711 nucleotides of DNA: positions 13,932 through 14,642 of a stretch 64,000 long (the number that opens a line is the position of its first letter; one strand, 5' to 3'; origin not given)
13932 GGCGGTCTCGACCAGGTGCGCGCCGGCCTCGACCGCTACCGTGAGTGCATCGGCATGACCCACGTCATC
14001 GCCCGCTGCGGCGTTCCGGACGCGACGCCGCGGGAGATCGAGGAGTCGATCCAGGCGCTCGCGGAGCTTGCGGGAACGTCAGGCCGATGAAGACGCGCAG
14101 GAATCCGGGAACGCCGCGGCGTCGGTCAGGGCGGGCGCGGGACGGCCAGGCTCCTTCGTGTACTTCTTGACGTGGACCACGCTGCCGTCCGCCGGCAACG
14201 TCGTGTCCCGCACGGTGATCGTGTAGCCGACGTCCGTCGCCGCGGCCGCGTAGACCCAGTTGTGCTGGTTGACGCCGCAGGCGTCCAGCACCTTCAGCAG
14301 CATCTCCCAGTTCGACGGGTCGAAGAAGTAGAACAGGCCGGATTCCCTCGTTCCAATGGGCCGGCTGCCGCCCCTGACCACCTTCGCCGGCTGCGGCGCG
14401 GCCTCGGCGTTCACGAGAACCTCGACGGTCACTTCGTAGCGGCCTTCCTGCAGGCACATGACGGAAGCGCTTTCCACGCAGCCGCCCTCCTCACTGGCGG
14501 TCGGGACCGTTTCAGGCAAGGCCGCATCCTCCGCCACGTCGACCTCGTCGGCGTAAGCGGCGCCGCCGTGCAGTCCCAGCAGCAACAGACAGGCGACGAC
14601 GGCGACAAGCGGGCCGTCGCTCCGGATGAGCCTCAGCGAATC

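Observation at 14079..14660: New four-cysteine C-terminal domain of about 115 aa shared by a stand-alone secreted protein and both giant LRR proteins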

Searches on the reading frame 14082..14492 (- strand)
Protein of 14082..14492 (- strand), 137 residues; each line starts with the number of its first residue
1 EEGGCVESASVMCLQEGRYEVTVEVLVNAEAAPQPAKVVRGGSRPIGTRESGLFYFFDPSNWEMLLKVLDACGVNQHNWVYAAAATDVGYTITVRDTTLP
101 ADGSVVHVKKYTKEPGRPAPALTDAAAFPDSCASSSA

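Call 19: search_solved_structures(query=A2, max_evalue=10, show_alignments=2)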
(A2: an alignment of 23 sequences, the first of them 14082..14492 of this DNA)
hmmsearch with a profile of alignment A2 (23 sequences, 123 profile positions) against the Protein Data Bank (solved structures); distinct sequences matched with E-value up to 10: 10.
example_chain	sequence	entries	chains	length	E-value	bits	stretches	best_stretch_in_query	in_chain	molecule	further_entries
1zx5_A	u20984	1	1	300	0.011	18.8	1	36-68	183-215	mannosephosphate isomerase, putative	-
4ykm_A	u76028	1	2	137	0.028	17.5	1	42-84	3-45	Cellular retinoic acid-binding protein 2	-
4m7m_A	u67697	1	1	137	0.15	15.2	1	43-83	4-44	Cellular retinoic acid-binding protein 2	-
4i9r_A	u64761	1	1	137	0.15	15.2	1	43-83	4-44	Cellular retinoic acid-binding protein 2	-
4m6s_A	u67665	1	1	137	0.15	15.2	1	43-83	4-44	Cellular retinoic acid-binding protein 2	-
2frs_A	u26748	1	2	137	0.66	13.1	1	43-83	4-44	Cellular retinoic acid-binding protein 2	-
4yko_A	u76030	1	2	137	0.79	12.9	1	42-83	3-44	Cellular retinoic acid-binding protein 2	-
4c0f_A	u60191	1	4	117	0.84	12.8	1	34-56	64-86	CCR4-NOT TRANSCRIPTION COMPLEX SUBUNIT 2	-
5fu6_B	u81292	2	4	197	1.4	12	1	34-56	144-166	CCR4-NOT TRANSCRIPTION COMPLEX SUBUNIT 2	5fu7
4c0d_B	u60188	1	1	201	1.6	11.9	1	34-56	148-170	CCR4-NOT TRANSCRIPTION COMPLEX SUBUNIT 2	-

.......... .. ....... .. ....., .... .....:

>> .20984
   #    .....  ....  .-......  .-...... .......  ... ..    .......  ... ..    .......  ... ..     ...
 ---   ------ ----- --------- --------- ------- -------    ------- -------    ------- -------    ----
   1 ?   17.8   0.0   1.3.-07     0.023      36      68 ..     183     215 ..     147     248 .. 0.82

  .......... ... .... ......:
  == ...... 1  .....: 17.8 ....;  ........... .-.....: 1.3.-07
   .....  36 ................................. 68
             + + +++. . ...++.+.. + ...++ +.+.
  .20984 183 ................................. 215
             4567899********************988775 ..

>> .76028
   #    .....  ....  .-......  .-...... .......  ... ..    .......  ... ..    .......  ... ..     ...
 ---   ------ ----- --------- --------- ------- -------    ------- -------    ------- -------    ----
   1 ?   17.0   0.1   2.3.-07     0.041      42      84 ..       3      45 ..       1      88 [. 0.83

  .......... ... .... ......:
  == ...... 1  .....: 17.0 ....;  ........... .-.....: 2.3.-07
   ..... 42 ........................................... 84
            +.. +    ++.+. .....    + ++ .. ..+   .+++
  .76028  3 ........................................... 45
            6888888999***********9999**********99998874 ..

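Call 23: predict_structure(alignment_id=A2)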
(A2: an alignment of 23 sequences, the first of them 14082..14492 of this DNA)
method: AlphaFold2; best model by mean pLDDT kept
length: 137 residues; sequences in the alignment: 23
mean_pLDDT: 91.1   pTM: 0.87
mean pLDDT of the five models: 91.1, 86.3, 85.8, 85.5, 84.6
residues with pLDDT >= 90: 107; 70-90: 23; 50-70: 4; < 50: 3
segments of 3 or more residues with pLDDT < 50: none
pLDDT, mean of each block of 10 residues (from residue 1): 82 96 94 95 89 90 91 94 94 95 92 94 95 66
secondary structure, 60 per line:
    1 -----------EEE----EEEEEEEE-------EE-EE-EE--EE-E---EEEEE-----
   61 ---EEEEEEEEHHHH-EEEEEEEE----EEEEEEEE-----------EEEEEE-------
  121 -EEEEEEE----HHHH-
elements in order: E12-14 E19-26 E51-55 E64-71 H72-75 E77-84 E89-96 E108-113 E122-128 H133-136
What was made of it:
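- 14082..14492 (-): Copy 1 of the ~120-aa two-disulfide beta domain (residues 57-193; cysteines at 61, 69, 128, 188). AF2 model with pLDDT 91.1 (call 23).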

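Call 26: fold_search(model_id=the predicted structure, library=pdb)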
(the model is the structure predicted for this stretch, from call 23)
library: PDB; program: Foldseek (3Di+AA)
matches with E <= 10: 456; with E <= 0.001: 0
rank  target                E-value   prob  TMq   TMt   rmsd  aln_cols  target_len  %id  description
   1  6cde_8                1.6e-01  0.38  0.28  0.33  11.7       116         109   13  Cryo-EM structure at 3.8 A resolution of vaccine-elicited antibody vFP20.01 in complex with HIV-1 Env BG505 DS-SOSIP,  (released 2018-05-16)
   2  7mxe_R                3.0e-01  0.21  0.31  0.32  13.5       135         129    7  Ab1245 Fab in complex with BG505 SOSIP.664 and 8ANC195 Fab (released 2021-10-27)
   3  6cdi_6                3.5e-01  0.23  0.28  0.35  13.0       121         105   12  Cryo-EM structure at 3.6 A resolution of vaccine-elicited antibody vFP16.02 in complex with HIV-1 Env BG505 DS-SOSIP,  (released 2018-05-16)
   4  8jr3_E                3.5e-01  0.11  0.22  0.09  10.8       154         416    7  Crystal structure of Hendra Virus attachment(G) glycoprotein mutant S586N in complex with neutralizing antibody 14F8 (released 2024-06-19)
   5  5y6h                  4.8e-01  0.08  0.16  0.19  14.6        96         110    8  Crystal structure of YcgR-N domain of YcgR from Escherichia coli (released 2018-07-18)
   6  2icw_I                5.1e-01  0.20  0.27  0.32  10.9       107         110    8  Crystal structure of a complete ternary complex between TCR, superantigen, and peptide-MHC class II molecule (released 2007-03-20)
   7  8xc4_A                5.1e-01  0.12  0.24  0.11  13.1       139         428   10  Nipah virus attachment glycoprotein head domain in complex with a broadly neutralizing antibody 1E5 (released 2024-01-24)
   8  6pd4_A                5.1e-01  0.08  0.21  0.09  11.8       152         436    9  Crystal Structure of Hendra Virus Attachment G Glycoprotein (released 2019-11-27)
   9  3szh_B                5.4e-01  0.12  0.23  0.26  12.3       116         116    8  Crystal structure of apo shwanavidin (P1 form) (released 2012-04-11)
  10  6yfn_AA               5.4e-01  0.08  0.21  0.21  16.6       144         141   12  Virus-like particle of bacteriophage ESE058 (released 2020-09-02)
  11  6pd4_B                5.4e-01  0.08  0.21  0.09  12.6       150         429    9  Crystal Structure of Hendra Virus Attachment G Glycoprotein (released 2019-11-27)
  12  3d12_A                6.0e-01  0.08  0.22  0.10  16.4       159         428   10  Crystal Structures of Nipah Virus G Attachment Glycoprotein in Complex with its Receptor Ephrin-B3 (released 2008-08-19)
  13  7rk2_A                6.3e-01  0.02  0.11  0.09  18.1       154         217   11  Crystal structure of the human astrovirus serotype 8 capsid spike in complex with scFv 2D9, an astrovirus-neutralizing (released 2021-10-13)
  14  6mph_N                6.7e-01  0.16  0.29  0.36  12.7       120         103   12  Cryo-EM structure at 3.8 A resolution of HIV-1 fusion peptide-directed antibody, DF1W-a.01, elicited by vaccination of (released 2019-07-24)
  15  8d53_L                6.7e-01  0.03  0.14  0.10  22.3       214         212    7  Crystal Structure of Mosaic HIV-1 Envelope (MosM3.3) in Complex with antibodies PGT124 and 35O22 at 3.25 Angstrom (released 2024-07-24)
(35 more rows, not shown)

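Call 28: search_protein_representatives(alignment_id=A2)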
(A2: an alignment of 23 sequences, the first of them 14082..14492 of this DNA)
Query: 23 sequences, 123 profile positions. Proteins with E-value up to 0.001 (for the whole library): 9926; up to 1e-10: 8667; up to 1e-30: 3474. The best 150 are listed.
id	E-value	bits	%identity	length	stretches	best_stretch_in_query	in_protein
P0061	1.2e-132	451.5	-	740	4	2-122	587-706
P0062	4.2e-122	417.5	-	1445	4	2-122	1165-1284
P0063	9.1e-114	390.6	-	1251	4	2-122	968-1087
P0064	6.0e-111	381.4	-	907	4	2-120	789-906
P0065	1.5e-95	331.7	-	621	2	2-122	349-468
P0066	1.8e-95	331.4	-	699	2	2-120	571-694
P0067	4.4e-94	327.0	-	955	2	2-121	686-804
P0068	1.6e-93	325.2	-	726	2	2-120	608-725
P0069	3.1e-93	324.3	-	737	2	2-122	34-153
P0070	7.0e-93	323.1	-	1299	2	2-120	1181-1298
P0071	2.3e-92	321.4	-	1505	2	2-120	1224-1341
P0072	1.2e-91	319.1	-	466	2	4-120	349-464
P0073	1.7e-91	318.6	-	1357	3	2-120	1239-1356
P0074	2.7e-91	318.0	-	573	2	2-120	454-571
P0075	3.0e-91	317.8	-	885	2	2-120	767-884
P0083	6.6e-90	313.5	-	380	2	2-121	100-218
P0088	8.9e-89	309.8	-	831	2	2-121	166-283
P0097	6.1e-87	303.9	-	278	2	8-121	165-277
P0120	2.2e-84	295.6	-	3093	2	2-120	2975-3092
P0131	8.0e-84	293.8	-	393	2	2-121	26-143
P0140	3.9e-83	291.6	-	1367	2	2-121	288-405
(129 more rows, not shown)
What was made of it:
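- On New family defined here (two-disulfide domain of Thermoanaerobaculia): The profile recovers 9,926 clusters at E<=1e-3 and 3,474 at E<=1e-30 (call 28).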

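Call 29: search_protein_families(library=pfam, proteins=[P0061, P0062, P0065, P0069, P0072, P0083, P0088, P0097, P0120, P0131], max_evalue=0.01)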
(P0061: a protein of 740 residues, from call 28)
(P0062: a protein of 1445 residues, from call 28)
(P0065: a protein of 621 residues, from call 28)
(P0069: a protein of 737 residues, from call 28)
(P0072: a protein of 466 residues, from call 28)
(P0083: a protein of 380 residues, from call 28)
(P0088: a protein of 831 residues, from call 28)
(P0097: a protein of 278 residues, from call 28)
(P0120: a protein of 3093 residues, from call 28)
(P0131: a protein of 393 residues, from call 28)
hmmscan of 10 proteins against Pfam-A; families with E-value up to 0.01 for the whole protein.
P0061 (740 aa): 2 families
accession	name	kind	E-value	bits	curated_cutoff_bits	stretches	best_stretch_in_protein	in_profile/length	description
PF13688.12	Reprolysin_5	-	0.0011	19.6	27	1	5-23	144-162/196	Metallo-peptidase family M12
PF13583.11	Reprolysin_4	-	0.0023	18.1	22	1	5-31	138-155/203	Metallo-peptidase family M12B Reprolysin-like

P0062 (1445 aa): 3 families
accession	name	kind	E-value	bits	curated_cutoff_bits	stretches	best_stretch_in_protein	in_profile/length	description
PF18911.6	PKD_4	-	5.9e-09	36.3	27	1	1100-1150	26-76/85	PKD domain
PF00801.26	PKD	-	8.3e-07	29.4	23.5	1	1093-1154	12-77/80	PKD domain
PF03160.20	Calx-beta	-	0.0002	21.8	27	1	965-1071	5-117/119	Calx-beta domain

P0065 (621 aa): 0 families

P0069 (737 aa): 2 families
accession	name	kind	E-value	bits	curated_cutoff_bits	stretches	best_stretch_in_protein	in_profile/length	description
PF13517.12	FG-GAP_3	-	9.5e-30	103.4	26.9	5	578-655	1-60/61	FG-GAP-like repeat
PF01839.29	FG-GAP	-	4.8e-18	65.1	22.1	2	509-541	2-35/37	FG-GAP repeat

P0072 (466 aa): 3 families
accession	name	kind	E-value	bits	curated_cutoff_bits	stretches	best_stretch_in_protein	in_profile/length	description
PF00801.26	PKD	-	3.5e-08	33.7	23.5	1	129-192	12-77/80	PKD domain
PF18911.6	PKD_4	-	3e-07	30.8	27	1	133-187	19-76/85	PKD domain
PF13753.12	SWM_repeat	-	1.8e-05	25.3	27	1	2-84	19-85/86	Putative flagellar system-associated repeat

P0083 (380 aa): 2 families
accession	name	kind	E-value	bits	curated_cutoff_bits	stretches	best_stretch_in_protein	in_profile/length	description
PF18911.6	PKD_4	-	8.6e-12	45.4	27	1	32-87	23-78/85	PKD domain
PF00801.26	PKD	-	6.7e-10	39.3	23.5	1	25-91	9-79/80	PKD domain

P0088 (831 aa): 0 families

P0097 (278 aa): 0 families

P0120 (3093 aa): 8 families
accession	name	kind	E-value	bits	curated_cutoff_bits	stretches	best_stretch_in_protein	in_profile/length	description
PF13464.11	RodZ_C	-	4.3e-22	78.3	23.9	0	786-812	36-62/72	RodZ C-terminal domain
PF25374.1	Cadherin_FAT4_N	-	7.2e-19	68.4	35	0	668-687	62-81/85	FAT4-like, N-terminal cadherin-like domain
PF02590.22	SPOUT_MTase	-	1.4e-17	64.6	27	0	1611-1677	62-129/154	Predicted SPOUT methyltransferase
PF15780.11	ASH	-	4.7e-13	49.6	27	0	1503-1545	43-86/98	Abnormal spindle-like microcephaly-assoc'd, ASPM-SPD-2-Hydin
PF00041.27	fn3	-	1.6e-09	38.3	25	1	17-105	9-83/84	Fibronectin type III domain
PF00070.33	Pyr_redox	-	3e-06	28.1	22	0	305-320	3-18/82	Pyridine nucleotide-disulphide oxidoreductase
PF12866.13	DUF3823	-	0.00015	22.4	27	0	796-830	9-43/90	Protein of unknown function (DUF3823) N-terminal domain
PF05215.19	Spiralin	-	0.0034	18.3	25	0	1115-1162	40-81/81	Spiralin domain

P0131 (393 aa): 1 family
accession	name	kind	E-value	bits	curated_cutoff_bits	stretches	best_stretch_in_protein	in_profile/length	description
PF02369.22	Big_1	-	0.0077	16.7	34.9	1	312-381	14-89/93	Bacterial Ig-like domain (group 1)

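Call 31: find_related_loci(query=A2, collection=genome_contigs, flank=6000)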
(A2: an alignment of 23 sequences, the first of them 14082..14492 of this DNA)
Query A2 (137 aa) in genome_contigs; peptide patterns used: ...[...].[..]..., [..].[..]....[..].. (x = any residue, [..] = any of these).
592 stretches matched a pattern (row limit reached: there are more); 558 encode a relative of the query (tblastn E <= 1e-3); the best 80 are kept; 77 distinct loci.
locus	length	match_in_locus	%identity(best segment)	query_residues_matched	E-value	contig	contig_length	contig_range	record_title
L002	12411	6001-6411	99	1-137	4e-91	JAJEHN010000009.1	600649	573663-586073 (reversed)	MAG: Thermoanaerobaculia bacterium isolate p16x60bins.57 k141_152610, whole genome shotgun sequence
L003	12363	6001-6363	58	3-136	1e-46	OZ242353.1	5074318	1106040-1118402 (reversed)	MAG: Candidatus Multivorans sp. isolate c55290c9-873c-4a20-8066-ae299be9a5bf genome assembly, chromosome: 1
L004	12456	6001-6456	53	2-136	9e-45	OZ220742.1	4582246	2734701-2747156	MAG: Thermoanaerobaculia bacterium isolate 0db66e92-d31a-4200-8262-fff8455c21c0 genome assembly, chromosome: 1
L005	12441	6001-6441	51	1-136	1e-43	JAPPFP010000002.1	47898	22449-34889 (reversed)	MAG: Acidobacteriota bacterium isolate RHO1_bin_33 NODE_1571_length_47898_cov_833.020128, whole genome shotgun sequence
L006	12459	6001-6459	51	1-136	2e-42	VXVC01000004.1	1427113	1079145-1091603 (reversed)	MAG: Holophagales bacterium isolate SB0667_bin_1 NODE_1_length_1427113_cov_24.092931, whole genome shotgun sequence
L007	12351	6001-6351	55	4-132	3e-42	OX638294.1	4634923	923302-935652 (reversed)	MAG: uncultured Thermoanaerobaculia bacterium isolate 42478a12-5572-4d71-959b-92ffd854a98d genome assembly, chromosome:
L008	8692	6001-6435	52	3-136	3e-42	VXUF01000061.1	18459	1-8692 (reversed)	MAG: Holophagales bacterium isolate SB0666_bin_22 NODE_1243_length_18459_cov_5.925668, whole genome shotgun sequence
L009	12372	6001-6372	55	1-136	1e-41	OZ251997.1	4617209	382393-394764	MAG: Candidatus Multivorans sp. isolate 0020eb3c-7439-4c9e-8c72-55202c0a045f genome assembly, chromosome: 1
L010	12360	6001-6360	55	1-132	4e-41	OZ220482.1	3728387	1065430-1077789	MAG: Thermoanaerobaculia bacterium isolate 1ba308f5-42e2-4878-81ff-2dc7ade272f8 genome assembly, chromosome: 1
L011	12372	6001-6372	55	1-134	2e-40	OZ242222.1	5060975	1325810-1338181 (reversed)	MAG: Candidatus Multivorans sp. isolate 294fb325-5f7d-45f9-a7ea-d7aadbeafeef genome assembly, chromosome: 1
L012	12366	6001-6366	55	1-134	4e-40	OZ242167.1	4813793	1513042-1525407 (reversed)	MAG: Candidatus Multivorans sp. isolate 7fb352fe-185d-4cb3-939b-2af4a04fcc16 genome assembly, chromosome: 1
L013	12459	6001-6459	50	1-135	9e-40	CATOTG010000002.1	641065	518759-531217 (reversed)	MAG: uncultured Thermoanaerobaculia bacterium isolate 2de50437-b26d-4e32-99b7-ac34be852a58 genome assembly, contig: cont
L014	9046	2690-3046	54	4-134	1e-39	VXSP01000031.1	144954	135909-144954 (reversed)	MAG: Holophagales bacterium isolate SB0665_bin_19 NODE_70_length_144954_cov_30.169877, whole genome shotgun sequence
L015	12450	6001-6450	50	4-135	2e-39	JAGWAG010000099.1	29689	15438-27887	MAG: Acidobacteria bacterium isolate 277c_1 scaffold_11586, whole genome shotgun sequence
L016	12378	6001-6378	51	1-132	3e-39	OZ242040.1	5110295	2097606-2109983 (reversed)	MAG: Candidatus Multivorans sp. isolate cd603fe2-36ea-45dd-b21b-4d1cbeb73145 genome assembly, chromosome: 1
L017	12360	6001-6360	51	1-132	1e-38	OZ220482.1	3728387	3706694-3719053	MAG: Thermoanaerobaculia bacterium isolate 1ba308f5-42e2-4878-81ff-2dc7ade272f8 genome assembly, chromosome: 1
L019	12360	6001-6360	49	1-132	1e-38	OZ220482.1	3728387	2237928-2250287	MAG: Thermoanaerobaculia bacterium isolate 1ba308f5-42e2-4878-81ff-2dc7ade272f8 genome assembly, chromosome: 1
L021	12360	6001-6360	51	1-132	3e-38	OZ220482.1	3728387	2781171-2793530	MAG: Thermoanaerobaculia bacterium isolate 1ba308f5-42e2-4878-81ff-2dc7ade272f8 genome assembly, chromosome: 1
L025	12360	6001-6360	51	1-129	1e-37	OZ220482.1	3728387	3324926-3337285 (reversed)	MAG: Thermoanaerobaculia bacterium isolate 1ba308f5-42e2-4878-81ff-2dc7ade272f8 genome assembly, chromosome: 1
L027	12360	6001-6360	48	1-132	6e-37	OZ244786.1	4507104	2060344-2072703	MAG: Candidatus Multivorans sp. isolate 506956bb-d3ba-4b36-a8b3-9439da49a84d genome assembly, chromosome: 1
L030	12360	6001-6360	49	1-132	3e-37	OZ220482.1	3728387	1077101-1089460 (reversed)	MAG: Thermoanaerobaculia bacterium isolate 1ba308f5-42e2-4878-81ff-2dc7ade272f8 genome assembly, chromosome: 1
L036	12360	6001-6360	48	1-132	1e-35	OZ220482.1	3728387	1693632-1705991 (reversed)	MAG: Thermoanaerobaculia bacterium isolate 1ba308f5-42e2-4878-81ff-2dc7ade272f8 genome assembly, chromosome: 1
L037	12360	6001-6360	46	1-132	1e-35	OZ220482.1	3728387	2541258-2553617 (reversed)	MAG: Thermoanaerobaculia bacterium isolate 1ba308f5-42e2-4878-81ff-2dc7ade272f8 genome assembly, chromosome: 1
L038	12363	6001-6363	46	2-134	2e-35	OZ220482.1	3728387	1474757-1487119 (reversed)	MAG: Thermoanaerobaculia bacterium isolate 1ba308f5-42e2-4878-81ff-2dc7ade272f8 genome assembly, chromosome: 1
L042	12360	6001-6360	48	1-132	1e-34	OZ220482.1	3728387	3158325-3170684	MAG: Thermoanaerobaculia bacterium isolate 1ba308f5-42e2-4878-81ff-2dc7ade272f8 genome assembly, chromosome: 1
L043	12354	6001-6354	50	3-132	1e-34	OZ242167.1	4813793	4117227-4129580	MAG: Candidatus Multivorans sp. isolate 7fb352fe-185d-4cb3-939b-2af4a04fcc16 genome assembly, chromosome: 1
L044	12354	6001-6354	46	3-132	1e-34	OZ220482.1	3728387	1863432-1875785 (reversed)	MAG: Thermoanaerobaculia bacterium isolate 1ba308f5-42e2-4878-81ff-2dc7ade272f8 genome assembly, chromosome: 1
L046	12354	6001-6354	48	3-132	3e-34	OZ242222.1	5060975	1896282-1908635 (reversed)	MAG: Candidatus Multivorans sp. isolate 294fb325-5f7d-45f9-a7ea-d7aadbeafeef genome assembly, chromosome: 1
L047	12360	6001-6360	46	1-132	3e-34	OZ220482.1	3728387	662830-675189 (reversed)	MAG: Thermoanaerobaculia bacterium isolate 1ba308f5-42e2-4878-81ff-2dc7ade272f8 genome assembly, chromosome: 1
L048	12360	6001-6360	46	1-132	6e-34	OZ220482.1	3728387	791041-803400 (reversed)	MAG: Thermoanaerobaculia bacterium isolate 1ba308f5-42e2-4878-81ff-2dc7ade272f8 genome assembly, chromosome: 1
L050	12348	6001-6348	48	5-132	7e-34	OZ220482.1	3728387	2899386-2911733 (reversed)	MAG: Thermoanaerobaculia bacterium isolate 1ba308f5-42e2-4878-81ff-2dc7ade272f8 genome assembly, chromosome: 1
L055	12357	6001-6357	48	2-132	9e-34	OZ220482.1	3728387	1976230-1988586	MAG: Thermoanaerobaculia bacterium isolate 1ba308f5-42e2-4878-81ff-2dc7ade272f8 genome assembly, chromosome: 1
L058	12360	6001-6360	45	1-132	4e-33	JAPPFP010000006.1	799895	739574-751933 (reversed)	MAG: Acidobacteriota bacterium isolate RHO1_bin_33 NODE_2_length_799895_cov_862.419735, whole genome shotgun sequence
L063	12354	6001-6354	46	3-132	4e-33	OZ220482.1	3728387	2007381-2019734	MAG: Thermoanaerobaculia bacterium isolate 1ba308f5-42e2-4878-81ff-2dc7ade272f8 genome assembly, chromosome: 1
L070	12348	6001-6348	46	5-132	1e-32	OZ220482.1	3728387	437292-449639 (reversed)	MAG: Thermoanaerobaculia bacterium isolate 1ba308f5-42e2-4878-81ff-2dc7ade272f8 genome assembly, chromosome: 1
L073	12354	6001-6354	46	3-132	1e-32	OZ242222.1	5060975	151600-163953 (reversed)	MAG: Candidatus Multivorans sp. isolate 294fb325-5f7d-45f9-a7ea-d7aadbeafeef genome assembly, chromosome: 1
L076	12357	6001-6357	45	2-132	3e-32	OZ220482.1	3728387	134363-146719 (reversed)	MAG: Thermoanaerobaculia bacterium isolate 1ba308f5-42e2-4878-81ff-2dc7ade272f8 genome assembly, chromosome: 1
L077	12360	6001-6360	47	3-133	2e-32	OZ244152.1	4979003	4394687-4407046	MAG: Candidatus Multivorans sp. isolate afea6ae8-3198-4470-b6a0-f74c278aea2c genome assembly, chromosome: 1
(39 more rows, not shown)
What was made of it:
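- At least 18 loci in the 3.7-Mb chromosome OZ220482.1 among the best 80 hits (call 31).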

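Call 33: find_homologous_proteins(query=A2, max_evalue=0.00001)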
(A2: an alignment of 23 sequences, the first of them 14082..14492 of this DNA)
Query A2 (23 sequences) (137 aa, profile of the alignment): 1199 proteins with E <= 0.00001 among 8000 candidates; the best 120 are listed.
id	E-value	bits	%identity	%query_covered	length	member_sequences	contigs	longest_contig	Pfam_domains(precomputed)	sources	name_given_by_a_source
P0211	2.1e-92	323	50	96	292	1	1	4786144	-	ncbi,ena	-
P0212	5.9e-85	299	49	95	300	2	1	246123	-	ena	-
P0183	1.3e-79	282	42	96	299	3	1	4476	-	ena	-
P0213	7.9e-79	279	44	96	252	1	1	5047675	-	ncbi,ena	-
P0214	8.0e-79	279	40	91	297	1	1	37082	-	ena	-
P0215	1.2e-78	279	42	91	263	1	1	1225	-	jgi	jgi:hypothetical protein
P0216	3.8e-78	277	44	96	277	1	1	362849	-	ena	-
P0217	1.2e-76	272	39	93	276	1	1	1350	-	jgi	jgi:hypothetical protein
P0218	4.3e-76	271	41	96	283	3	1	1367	-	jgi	jgi:hypothetical protein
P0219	9.5e-75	266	42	86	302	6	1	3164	-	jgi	-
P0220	5.0e-73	261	43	91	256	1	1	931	-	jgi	jgi:hypothetical protein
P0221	5.9e-73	260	42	91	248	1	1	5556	-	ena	-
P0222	1.1e-72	260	49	83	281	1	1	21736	-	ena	-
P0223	9.1e-72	257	41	91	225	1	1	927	-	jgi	jgi:hypothetical protein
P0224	1.2e-70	253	43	93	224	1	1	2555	-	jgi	jgi:hypothetical protein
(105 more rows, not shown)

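Call 39: search_protein_families(library=pfam, alignment_id=A3, max_evalue=0.001)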
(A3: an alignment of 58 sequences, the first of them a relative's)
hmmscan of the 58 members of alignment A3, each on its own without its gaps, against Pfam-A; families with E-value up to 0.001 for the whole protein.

A. member 1, P0061 (740 aa): 0 families

B. families by the number of members that match (of 58 scanned): 65 families (the first 25 are shown)
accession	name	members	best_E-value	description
PF18911.6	PKD_4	24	3.4e-55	PKD domain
PF00801.26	PKD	23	7.1e-41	PKD domain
PF00041.27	fn3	12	1.9e-33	Fibronectin type III domain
PF03160.20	Calx-beta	6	2e-46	Calx-beta domain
PF05345.18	He_PIG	6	2.7e-22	Putative Ig domain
PF16656.11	Pur_ac_phosph_N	6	5.7e-08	Purple acid Phosphatase, N-terminal domain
PF13582.12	Reprolysin_3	6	1.4e-07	Metallo-peptidase family M12B Reprolysin-like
PF17963.7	Big_9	5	1.3e-13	Bacterial Ig domain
PF25059.1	FN3_DSCAM-DSCAML_C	5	4.2e-12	DSCAM/DSCAML C-terminal Fn3-like domain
PF13583.11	Reprolysin_4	5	6.8e-07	Metallo-peptidase family M12B Reprolysin-like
PF22352.2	K319L-like_PKD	4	1.1e-22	K319L-like, PKD domain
PF13688.12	Reprolysin_5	4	2.5e-08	Metallo-peptidase family M12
PF00413.30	Peptidase_M10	3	1.2e-13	Matrixin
PF01551.29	Peptidase_M23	2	2.3e-18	Peptidase family M23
PF08329.16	ChitinaseA_N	2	1.4e-07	Chitinase A, N-terminal domain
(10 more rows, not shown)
